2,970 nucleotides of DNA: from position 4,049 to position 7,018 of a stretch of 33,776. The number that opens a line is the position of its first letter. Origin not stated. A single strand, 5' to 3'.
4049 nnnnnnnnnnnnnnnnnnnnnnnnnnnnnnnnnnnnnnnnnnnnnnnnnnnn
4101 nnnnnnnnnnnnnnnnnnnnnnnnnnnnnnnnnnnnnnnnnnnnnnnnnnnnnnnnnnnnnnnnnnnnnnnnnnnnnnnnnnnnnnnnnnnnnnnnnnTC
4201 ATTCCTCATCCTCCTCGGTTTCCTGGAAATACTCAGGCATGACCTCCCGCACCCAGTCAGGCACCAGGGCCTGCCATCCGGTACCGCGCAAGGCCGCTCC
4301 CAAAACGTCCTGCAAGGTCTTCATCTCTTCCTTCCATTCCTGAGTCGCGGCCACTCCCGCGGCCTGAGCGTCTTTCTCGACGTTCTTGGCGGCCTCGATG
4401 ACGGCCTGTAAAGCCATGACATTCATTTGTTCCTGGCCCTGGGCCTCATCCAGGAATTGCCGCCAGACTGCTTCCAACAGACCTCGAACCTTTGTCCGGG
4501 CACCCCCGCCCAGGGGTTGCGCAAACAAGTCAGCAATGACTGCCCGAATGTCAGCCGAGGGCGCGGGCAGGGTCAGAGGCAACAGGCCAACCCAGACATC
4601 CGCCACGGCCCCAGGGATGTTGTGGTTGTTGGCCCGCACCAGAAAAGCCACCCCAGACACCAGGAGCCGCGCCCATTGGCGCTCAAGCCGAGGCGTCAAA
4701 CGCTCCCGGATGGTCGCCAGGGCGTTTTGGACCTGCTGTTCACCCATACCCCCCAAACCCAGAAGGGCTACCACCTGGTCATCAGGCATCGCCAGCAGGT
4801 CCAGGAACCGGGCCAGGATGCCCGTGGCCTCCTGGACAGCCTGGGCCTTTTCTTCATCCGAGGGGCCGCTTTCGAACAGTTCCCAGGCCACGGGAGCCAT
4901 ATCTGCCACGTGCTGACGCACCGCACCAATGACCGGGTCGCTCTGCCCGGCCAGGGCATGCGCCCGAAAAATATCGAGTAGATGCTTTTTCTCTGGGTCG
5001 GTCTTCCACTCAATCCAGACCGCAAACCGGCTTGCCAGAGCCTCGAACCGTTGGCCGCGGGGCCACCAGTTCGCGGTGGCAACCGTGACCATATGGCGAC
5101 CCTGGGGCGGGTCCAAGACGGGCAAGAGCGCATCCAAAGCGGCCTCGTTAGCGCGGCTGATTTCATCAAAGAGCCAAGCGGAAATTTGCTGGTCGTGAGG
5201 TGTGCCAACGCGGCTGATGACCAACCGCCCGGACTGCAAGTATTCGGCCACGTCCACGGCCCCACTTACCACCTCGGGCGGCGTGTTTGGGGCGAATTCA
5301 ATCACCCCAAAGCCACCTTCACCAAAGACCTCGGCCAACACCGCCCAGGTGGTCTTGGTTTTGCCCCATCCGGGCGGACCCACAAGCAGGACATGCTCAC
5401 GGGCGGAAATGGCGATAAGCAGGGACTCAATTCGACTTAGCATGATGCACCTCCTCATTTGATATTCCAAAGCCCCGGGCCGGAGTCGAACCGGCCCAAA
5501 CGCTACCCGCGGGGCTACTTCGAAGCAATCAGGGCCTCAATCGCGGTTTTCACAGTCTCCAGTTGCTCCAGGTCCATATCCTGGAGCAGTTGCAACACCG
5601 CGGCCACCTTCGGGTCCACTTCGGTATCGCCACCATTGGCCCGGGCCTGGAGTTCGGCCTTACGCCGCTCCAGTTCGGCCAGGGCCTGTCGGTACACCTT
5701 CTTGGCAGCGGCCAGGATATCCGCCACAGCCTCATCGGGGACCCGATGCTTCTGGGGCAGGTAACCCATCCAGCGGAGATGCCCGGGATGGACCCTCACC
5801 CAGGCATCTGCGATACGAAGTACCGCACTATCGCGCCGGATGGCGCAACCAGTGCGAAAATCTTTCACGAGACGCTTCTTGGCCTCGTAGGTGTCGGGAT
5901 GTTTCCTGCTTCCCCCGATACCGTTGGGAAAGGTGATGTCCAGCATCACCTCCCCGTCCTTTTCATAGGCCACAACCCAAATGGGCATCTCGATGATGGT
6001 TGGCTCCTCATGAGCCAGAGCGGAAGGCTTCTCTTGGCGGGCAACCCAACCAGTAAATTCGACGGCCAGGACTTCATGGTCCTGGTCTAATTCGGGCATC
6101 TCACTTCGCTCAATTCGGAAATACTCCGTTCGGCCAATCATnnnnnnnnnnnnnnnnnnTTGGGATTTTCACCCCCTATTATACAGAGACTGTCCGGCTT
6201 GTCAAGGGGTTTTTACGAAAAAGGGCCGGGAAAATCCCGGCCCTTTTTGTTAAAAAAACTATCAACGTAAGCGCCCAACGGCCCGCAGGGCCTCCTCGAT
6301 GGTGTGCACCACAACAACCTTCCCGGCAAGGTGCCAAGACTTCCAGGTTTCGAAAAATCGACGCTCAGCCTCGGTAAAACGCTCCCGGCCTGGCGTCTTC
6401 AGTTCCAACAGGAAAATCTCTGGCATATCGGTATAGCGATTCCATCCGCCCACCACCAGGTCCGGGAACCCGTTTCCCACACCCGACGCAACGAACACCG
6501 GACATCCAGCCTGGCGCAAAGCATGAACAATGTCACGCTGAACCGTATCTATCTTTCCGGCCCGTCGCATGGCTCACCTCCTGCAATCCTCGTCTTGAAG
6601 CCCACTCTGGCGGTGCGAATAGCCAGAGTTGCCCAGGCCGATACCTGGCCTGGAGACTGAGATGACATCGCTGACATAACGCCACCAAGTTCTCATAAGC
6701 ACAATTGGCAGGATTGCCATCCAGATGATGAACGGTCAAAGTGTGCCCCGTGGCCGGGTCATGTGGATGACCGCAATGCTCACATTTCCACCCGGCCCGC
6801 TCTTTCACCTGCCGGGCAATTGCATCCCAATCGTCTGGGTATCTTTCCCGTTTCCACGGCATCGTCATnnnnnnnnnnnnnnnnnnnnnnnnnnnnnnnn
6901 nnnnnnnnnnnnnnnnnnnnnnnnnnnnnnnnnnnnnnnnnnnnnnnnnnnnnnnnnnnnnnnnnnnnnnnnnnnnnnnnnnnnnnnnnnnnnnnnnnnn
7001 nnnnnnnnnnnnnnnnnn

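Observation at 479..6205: Early-promoter operon: MoxR AAA+ / VWA pair translationally coupled to four unrecognisable proteins, ending in a RecT-like annealase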

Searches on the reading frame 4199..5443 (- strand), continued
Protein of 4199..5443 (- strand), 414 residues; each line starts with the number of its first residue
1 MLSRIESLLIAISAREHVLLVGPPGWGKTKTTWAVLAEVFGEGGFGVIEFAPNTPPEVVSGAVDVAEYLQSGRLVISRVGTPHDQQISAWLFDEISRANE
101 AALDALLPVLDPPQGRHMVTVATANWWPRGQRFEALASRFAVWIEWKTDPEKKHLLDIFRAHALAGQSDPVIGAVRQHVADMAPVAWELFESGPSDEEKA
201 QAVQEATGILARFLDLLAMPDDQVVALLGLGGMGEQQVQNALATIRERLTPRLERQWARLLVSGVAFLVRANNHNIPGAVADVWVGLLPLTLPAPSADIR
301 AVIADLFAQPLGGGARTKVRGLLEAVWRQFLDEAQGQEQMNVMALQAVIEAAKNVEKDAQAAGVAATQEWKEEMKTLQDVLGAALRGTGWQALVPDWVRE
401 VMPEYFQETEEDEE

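Call 90: find_encoding_contigs(protein=P0013, flank=10000, max_places=2)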
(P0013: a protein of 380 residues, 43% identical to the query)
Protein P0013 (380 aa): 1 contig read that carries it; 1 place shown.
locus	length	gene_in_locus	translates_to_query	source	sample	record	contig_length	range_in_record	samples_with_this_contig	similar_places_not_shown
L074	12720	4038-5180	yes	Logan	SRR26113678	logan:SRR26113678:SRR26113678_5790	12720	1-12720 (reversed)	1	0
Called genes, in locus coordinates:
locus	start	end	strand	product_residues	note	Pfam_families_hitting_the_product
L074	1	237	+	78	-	?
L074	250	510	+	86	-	-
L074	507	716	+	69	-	-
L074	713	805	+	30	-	-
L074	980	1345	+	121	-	-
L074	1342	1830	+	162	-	-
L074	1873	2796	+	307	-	-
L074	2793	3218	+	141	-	-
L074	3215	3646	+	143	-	-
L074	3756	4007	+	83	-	-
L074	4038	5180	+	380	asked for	PF20030:bpMoxR, PF00004:AAA (weak), PF07728:AAA_5 (weak)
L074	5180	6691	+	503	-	-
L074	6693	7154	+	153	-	-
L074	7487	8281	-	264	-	-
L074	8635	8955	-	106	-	-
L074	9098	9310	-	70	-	-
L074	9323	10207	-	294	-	PF07505:DUF5131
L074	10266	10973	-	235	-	-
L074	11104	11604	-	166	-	-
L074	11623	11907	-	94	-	-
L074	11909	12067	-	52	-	-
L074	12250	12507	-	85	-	-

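Call 91: find_encoding_contigs(protein=P0012, flank=10000, max_places=2)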
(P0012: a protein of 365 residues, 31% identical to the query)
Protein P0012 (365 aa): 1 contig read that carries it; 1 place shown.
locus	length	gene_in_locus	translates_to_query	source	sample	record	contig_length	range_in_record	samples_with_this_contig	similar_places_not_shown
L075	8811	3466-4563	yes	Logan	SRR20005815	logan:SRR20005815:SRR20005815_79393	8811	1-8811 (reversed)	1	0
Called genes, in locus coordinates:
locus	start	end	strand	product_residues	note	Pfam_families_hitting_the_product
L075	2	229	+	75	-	?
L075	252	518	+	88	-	-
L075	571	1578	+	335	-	-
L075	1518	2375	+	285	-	-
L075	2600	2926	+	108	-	-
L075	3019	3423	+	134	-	-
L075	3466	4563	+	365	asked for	PF20030:bpMoxR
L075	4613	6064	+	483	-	PF13519:VWA_2 (weak)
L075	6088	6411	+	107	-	PF11750:DUF3307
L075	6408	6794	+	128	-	-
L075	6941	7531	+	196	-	-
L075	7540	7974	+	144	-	-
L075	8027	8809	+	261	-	?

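Call 92: find_encoding_contigs(protein=P0007, flank=10000, max_places=2)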
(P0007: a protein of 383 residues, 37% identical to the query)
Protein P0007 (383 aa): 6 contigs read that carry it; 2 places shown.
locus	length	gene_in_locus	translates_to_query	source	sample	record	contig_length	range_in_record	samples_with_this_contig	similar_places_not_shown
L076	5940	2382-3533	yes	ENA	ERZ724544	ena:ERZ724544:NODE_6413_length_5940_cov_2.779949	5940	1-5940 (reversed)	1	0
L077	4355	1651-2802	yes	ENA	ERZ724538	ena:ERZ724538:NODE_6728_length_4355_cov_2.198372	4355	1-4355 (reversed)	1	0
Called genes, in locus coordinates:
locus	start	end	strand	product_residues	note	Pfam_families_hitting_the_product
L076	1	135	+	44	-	?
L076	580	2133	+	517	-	PF05731:TROVE, PF25045:vWA_Ro60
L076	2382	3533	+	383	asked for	PF20030:bpMoxR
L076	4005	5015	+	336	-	PF13519:VWA_2 (weak)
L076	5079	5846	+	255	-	-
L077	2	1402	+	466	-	?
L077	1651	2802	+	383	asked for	PF20030:bpMoxR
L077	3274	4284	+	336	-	PF13519:VWA_2 (weak)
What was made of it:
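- Several contexts (L074, L075, L076) show no recognisable replication gene, and one has a Ro60/TROVE RNA-binding protein instead (calls 90-92).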

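Call 101: search_solved_structures(query=L001:11448-12494:+, max_evalue=1, show_alignments=1)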
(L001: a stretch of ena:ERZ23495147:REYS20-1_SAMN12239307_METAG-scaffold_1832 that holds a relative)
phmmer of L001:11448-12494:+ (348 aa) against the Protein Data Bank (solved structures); distinct sequences matched with E-value up to 1: 0.

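Call 104: search_solved_structures(query=A6, max_evalue=1)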
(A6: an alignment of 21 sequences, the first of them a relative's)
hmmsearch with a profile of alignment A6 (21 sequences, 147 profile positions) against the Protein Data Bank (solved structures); distinct sequences matched with E-value up to 1: 2.
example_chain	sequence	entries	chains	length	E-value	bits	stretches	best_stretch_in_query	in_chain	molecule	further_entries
5xg5_A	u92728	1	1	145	0.086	15.7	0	72-92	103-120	MITSUBA-1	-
2i44_A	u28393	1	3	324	0.17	14.7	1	10-50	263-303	Serine-threonine phosphatase 2C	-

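Call 105: search_protein_families(library=pfam, alignment_id=A6, max_evalue=0.01)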
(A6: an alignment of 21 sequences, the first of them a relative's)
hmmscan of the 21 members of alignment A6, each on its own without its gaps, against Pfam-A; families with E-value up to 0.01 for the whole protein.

A. member 1, L001:11448-12050:+ (201 aa): 1 family
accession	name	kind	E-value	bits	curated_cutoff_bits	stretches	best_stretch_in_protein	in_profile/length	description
PF03837.19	RecT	-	1.7e-08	34.7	24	1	97-174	107-188/198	RecT family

B. families by the number of members that match (of 21 scanned): 1 family
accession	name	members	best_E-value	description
PF03837.19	RecT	17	1.7e-08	RecT family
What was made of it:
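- On RecT family single-strand annealing proteins: The full N-terminal domain scores 34.7 bits on PF03837 (cutoff 24), and 17 of 21 relatives also match (call 105).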

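Call 108: list_cluster_members(proteins=[P0020, P0021, P0022, P0023, P0024, P0025, P0026, P0028, P0029, P0031])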
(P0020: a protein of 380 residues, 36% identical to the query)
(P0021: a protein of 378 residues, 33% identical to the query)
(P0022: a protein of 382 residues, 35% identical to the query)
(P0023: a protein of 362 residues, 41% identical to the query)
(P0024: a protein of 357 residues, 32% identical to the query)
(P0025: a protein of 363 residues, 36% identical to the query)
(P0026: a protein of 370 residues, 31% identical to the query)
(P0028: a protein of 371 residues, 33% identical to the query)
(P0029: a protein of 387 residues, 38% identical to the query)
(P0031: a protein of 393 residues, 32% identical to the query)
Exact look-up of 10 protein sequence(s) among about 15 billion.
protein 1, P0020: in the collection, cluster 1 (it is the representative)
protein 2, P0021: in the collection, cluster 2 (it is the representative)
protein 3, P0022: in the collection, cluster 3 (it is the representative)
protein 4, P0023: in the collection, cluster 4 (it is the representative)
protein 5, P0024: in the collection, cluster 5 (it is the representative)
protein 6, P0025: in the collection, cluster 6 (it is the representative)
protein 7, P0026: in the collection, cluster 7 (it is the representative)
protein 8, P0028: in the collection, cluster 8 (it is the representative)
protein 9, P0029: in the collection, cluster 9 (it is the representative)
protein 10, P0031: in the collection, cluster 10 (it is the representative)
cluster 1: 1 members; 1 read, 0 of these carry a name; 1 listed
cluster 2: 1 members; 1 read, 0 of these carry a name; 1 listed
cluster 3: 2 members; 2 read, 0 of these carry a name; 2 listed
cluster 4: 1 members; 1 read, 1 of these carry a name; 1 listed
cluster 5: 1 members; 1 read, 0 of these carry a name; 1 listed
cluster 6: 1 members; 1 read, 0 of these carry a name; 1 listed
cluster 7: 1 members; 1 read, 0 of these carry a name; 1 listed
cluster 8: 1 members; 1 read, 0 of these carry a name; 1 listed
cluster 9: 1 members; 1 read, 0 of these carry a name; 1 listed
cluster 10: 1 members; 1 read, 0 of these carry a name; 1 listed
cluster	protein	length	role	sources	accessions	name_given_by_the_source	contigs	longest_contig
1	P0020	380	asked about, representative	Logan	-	-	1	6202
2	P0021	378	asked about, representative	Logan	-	-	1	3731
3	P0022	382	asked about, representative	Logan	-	-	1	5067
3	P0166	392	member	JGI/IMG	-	-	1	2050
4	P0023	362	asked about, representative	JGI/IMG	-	MoxR-like ATPase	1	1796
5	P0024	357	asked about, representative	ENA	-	-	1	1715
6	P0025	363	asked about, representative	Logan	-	-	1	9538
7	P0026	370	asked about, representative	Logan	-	-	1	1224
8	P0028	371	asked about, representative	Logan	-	-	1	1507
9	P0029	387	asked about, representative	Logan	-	-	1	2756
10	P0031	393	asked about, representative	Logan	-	-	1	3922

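Call 109: find_encoding_contigs(protein=P0025, flank=10000, max_places=1)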
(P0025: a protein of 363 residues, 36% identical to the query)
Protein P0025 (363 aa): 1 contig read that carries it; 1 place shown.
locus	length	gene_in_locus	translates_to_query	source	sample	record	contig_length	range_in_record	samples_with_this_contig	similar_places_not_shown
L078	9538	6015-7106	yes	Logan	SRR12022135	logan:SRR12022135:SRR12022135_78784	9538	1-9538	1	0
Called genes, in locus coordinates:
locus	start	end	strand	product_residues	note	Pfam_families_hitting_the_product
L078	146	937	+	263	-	PF10547:P22_AR_N, PF10552:ORF6C (weak)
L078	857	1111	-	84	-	-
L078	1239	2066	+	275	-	PF00142:Fer4_NifH (faint), PF01656:CbiA, PF02374:ArsA_ATPase (weak), PF09140:MipZ (faint), PF10609:ParA (weak), PF13614:AAA_31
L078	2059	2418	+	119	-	-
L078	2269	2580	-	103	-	-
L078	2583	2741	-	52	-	-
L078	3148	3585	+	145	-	-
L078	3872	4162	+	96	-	-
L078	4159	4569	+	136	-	-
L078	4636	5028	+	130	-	-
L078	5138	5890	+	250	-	PF20582:UPF0758_N, PF04002:RadC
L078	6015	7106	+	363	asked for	PF20030:bpMoxR, PF07728:AAA_5 (weak)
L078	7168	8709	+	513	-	-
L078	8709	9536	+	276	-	?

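Call 110: find_encoding_contigs(protein=P0164, flank=10000, max_places=1)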
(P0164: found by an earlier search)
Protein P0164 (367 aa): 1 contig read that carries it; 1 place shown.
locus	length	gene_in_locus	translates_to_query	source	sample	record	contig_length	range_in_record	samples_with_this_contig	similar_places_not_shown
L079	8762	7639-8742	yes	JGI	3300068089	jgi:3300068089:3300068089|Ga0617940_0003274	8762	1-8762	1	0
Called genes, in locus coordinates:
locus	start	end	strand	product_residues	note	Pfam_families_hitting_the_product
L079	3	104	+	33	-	?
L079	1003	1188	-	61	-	-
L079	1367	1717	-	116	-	PF12844:HTH_19, PF13560:HTH_31, PF01381:HTH_3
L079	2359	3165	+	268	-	PF01656:CbiA, PF09140:MipZ (faint), PF10609:ParA (weak), PF13614:AAA_31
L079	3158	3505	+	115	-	-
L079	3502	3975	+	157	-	-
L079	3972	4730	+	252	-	PF10547:P22_AR_N, PF10552:ORF6C (weak)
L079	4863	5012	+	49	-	-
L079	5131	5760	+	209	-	-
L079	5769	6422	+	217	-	-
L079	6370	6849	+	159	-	-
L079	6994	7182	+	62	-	-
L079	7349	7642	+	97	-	-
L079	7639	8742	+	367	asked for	PF20030:bpMoxR, PF07726:AAA_3 (weak), PF07728:AAA_5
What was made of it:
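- ParA, an antirepressor and RadC in L078 and L079 (calls 109, 110).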

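Call 111: find_encoding_contigs(protein=P0020, flank=10000, max_places=1)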
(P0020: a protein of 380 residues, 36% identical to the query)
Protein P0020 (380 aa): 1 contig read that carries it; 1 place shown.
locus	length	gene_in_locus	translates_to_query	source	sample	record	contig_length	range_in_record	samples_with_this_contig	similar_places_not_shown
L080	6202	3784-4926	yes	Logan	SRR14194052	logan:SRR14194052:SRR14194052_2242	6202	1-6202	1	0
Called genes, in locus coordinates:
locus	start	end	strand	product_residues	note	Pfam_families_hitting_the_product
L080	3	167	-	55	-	?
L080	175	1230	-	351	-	PF01807:Zn_ribbon_DnaG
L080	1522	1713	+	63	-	-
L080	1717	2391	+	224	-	-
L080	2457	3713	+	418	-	-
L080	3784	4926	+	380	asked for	PF20030:bpMoxR, PF07728:AAA_5 (weak)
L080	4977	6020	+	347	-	-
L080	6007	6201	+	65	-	?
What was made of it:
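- A DnaG zinc ribbon in L080 (call 111).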

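Call 119: search_solved_structures(query=A1, max_evalue=0.001)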
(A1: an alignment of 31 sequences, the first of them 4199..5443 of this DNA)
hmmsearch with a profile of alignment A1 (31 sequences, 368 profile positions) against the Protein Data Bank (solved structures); distinct sequences matched with E-value up to 0.001: 73 (the best 60 are shown).
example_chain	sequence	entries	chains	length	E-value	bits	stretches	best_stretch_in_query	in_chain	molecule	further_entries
6q7l_V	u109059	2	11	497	1.1e-15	60.8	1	16-194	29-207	ATPase RavA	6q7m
6q7l_U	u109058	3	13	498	1.1e-15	60.8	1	16-194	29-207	ATPase RavA | RavA | RavA + Mg-ADP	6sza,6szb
3nbx_X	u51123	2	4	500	1.1e-15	60.7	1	16-194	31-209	ATPase ravA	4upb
3j3t_A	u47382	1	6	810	1.7e-11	46.9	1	30-125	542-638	Negative regulator of genetic competence ClpC/MecB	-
9ip0_A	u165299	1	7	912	2.9e-11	46.2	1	30-126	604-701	Chaperone protein ClpB1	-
6dju_A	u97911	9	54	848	4e-11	45.8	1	29-125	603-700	Chaperone protein ClpB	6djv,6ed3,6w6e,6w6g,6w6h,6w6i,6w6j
6em8_A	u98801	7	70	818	1.2e-10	44.1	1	30-126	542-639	ATP-dependent Clp protease ATP-binding subunit ClpC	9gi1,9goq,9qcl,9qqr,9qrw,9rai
6em9_A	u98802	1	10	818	1.5e-10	43.9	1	30-126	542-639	ATP-dependent Clp protease ATP-binding subunit ClpC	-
3j3r_A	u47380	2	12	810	1e-09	41.1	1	30-125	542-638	Negative regulator of genetic competence ClpC/MecB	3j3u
3j3s_A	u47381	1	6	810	1e-09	41.1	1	30-125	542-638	Negative regulator of genetic competence ClpC/MecB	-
7abr_A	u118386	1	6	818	1.1e-09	41.1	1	30-125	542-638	Negative regulator of genetic competence ClpC/MecB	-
4d2q_A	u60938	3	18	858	2.4e-09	39.9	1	30-139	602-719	CLPB | CHAPERONE PROTEIN CLPB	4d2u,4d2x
6og3_E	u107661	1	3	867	2.6e-09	39.8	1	30-139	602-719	Hyperactive disaggregase ClpB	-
6oax_C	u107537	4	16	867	2.6e-09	39.8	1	30-139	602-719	Hyperactive disaggregase ClpB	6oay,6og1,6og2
3pxi_A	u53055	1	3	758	6.9e-09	38.4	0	30-124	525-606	Negative regulator of genetic competence ClpC/MecB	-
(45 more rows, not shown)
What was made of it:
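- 4199..5443 (-): MoxR-class AAA+ ATPase, 414 aa. Walker A is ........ (window 5380-5357) and Walker B is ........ (window 5173-5150). The protein has an acidic C-terminal tail, ETEEDEE. The clade profile's best PDB hit is RavA at 1.1e-15 (call 119).
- On MoxR-class AAA+ ATPases: Midasin, the Cytophaga MoxR 2R44 and McrB are also listed (call 119).
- Closest known: Cellular MoxR-VWA chaperone pairs: RavA-ViaA, CbbQ-CbbO, NorQ-NorD, CoxD-CoxE. Same: RavA is the best solved relative of the clade profile (1.1e-15, call 119).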

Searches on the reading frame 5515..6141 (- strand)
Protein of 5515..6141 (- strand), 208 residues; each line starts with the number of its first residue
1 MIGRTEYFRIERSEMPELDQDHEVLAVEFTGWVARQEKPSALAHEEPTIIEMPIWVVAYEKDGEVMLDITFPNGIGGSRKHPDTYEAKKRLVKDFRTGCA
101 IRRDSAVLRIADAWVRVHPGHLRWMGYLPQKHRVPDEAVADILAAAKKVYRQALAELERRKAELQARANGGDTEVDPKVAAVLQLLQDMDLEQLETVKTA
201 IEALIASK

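Call 10: search_protein_families(library=pfam, proteins=[window:5515-6141:-], max_evalue=0.1)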
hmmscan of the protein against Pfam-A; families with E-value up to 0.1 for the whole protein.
window:5515-6141:- (208 aa): 2 families
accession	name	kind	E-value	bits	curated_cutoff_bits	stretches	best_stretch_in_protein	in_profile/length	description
PF09727.14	CortBP2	-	0.036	14.5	26.9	1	84-173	37-131/187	Cortactin-binding protein-2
PF10312.14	Cactin_mid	-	0.07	13.2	23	1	148-207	106-165/194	Conserved mid region of cactin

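Call 11: search_protein_families(library=phrogs, proteins=[window:5515-6141:-], max_evalue=0.1)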
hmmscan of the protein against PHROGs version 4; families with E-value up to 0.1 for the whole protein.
window:5515-6141:- (208 aa): 1 family
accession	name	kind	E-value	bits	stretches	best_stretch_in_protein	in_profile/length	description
phrog_35275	-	unknown function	0.075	13.3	0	130-186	177-236/336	-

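Call 13: search_protein_families(library=padloc, proteins=[window:5515-6141:-], max_evalue=0.1)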
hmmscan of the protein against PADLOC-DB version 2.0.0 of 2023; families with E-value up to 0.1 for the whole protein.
window:5515-6141:- (208 aa): 0 families

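Call 31: search_solved_structures(query=window:5515-6141:-, max_evalue=1)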
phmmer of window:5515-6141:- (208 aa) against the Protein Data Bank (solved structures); distinct sequences matched with E-value up to 1: 1.
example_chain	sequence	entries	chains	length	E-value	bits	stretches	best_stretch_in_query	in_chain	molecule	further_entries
5tqq_H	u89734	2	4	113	0.22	14.7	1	96-130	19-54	Monoclonal antibody, Fab fragment, heavy chain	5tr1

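Call 55: search_protein_families(library=ncbifam, proteins=[window:5515-6141:-, L001:11448-12494:+], max_evalue=0.1)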
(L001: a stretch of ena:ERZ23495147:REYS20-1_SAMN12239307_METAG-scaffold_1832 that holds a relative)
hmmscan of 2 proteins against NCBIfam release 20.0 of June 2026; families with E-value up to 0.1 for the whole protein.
window:5515-6141:- (208 aa): 0 families

L001:11448-12494:+ (348 aa): 1 family
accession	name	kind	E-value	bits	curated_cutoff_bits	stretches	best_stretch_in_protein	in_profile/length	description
TIGR01913.1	bet_lambda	equivalog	0.043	13.7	76.95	1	120-173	130-187/188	phage recombination protein Bet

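Call 84: search_dna_similar(query=window:5515-6141:-, collection=phages, mode=protein, max_evalue=1, max_rows=10)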
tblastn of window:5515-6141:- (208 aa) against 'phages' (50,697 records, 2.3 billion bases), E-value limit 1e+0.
No match.
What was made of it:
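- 5515..6141 (-): g1, a 208-aa soluble orphan protein and the first gene of the operon. No family, PDB or phage-genome match (calls 10, 11, 13, 31, 55, 84).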

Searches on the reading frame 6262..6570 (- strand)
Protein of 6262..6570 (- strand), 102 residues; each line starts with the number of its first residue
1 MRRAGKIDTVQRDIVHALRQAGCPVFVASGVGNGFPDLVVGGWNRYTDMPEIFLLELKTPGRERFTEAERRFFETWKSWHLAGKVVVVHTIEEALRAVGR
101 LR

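Call 23: search_protein_families(library=pfam, proteins=[window:6262-6570:-], max_evalue=0.01)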
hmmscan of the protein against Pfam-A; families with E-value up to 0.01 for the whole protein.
window:6262-6570:- (102 aa): 1 family
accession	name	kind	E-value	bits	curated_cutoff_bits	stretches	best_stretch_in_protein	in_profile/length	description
PF08774.17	VRR_NUC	-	0.00042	20.8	23.8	1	14-76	37-102/116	VRR-NUC domain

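Call 24: search_protein_families(library=phrogs, proteins=[window:6262-6570:-], max_evalue=0.01)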
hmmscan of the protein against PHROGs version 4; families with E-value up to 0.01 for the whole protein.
window:6262-6570:- (102 aa): 2 families
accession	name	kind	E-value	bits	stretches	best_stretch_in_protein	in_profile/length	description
phrog_93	-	DNA, RNA and nucleotide metabolism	1.1e-05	25.3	1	9-98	356-438/613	endonuclease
phrog_5702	-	DNA, RNA and nucleotide metabolism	0.00012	23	0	31-98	3-63/70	Holliday junction resolvase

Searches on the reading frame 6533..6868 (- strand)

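Call 23: search_protein_families(library=pfam, proteins=[window:6533-6868:-], max_evalue=0.01)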
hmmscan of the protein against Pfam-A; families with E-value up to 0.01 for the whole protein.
window:6533-6868:- (111 aa): 2 families
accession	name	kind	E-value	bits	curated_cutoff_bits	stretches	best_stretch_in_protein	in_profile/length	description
PF13392.12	HNH_3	-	6.9e-05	22.9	24.8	1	45-64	20-39/46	HNH endonuclease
PF01844.29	HNH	-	0.0011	19.5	21.4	1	29-72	1-44/47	HNH endonuclease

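Call 24: search_protein_families(library=phrogs, proteins=[window:6533-6868:-], max_evalue=0.01)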
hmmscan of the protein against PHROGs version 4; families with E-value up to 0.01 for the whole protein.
window:6533-6868:- (111 aa): 24 families
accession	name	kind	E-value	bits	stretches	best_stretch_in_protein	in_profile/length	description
phrog_1571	-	DNA, RNA and nucleotide metabolism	2.8e-15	57.4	2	44-74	65-95/128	HNH endonuclease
phrog_1271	-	DNA, RNA and nucleotide metabolism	2.7e-12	47.7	1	8-77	248-320/361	HNH endonuclease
phrog_8048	-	DNA, RNA and nucleotide metabolism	4.6e-11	43.4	1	9-72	159-225/273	HNH endonuclease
phrog_144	-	DNA, RNA and nucleotide metabolism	3.8e-10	40.7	1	8-79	66-139/175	HNH endonuclease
phrog_8446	-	DNA, RNA and nucleotide metabolism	3.6e-09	37.6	1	8-71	122-194/211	HNH endonuclease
phrog_333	-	DNA, RNA and nucleotide metabolism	5.5e-09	37.3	1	2-69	5-75/138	HNH endonuclease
phrog_119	-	DNA, RNA and nucleotide metabolism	1.4e-07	31.7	1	12-77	189-259/443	HNH endonuclease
phrog_589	-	DNA, RNA and nucleotide metabolism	8.6e-07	29.9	1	4-78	69-144/179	HNH endonuclease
phrog_5200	-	DNA, RNA and nucleotide metabolism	2.6e-06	28.4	1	12-70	26-82/154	HNH endonuclease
phrog_10822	-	DNA, RNA and nucleotide metabolism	8.2e-06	26.6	1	24-72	98-147/245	HNH endonuclease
phrog_4581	-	head and packaging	8e-05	23.2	1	13-72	52-108/395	terminase small subunit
phrog_740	-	DNA, RNA and nucleotide metabolism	0.0002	21.4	1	16-71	28-83/332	HNH endonuclease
phrog_5956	-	DNA, RNA and nucleotide metabolism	0.0004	21.1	1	6-74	38-109/138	HNH endonuclease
phrog_15103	-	unknown function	0.00058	20.4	1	15-72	192-254/280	-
phrog_7785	-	DNA, RNA and nucleotide metabolism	0.00065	20.7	1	17-76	61-115/147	HNH endonuclease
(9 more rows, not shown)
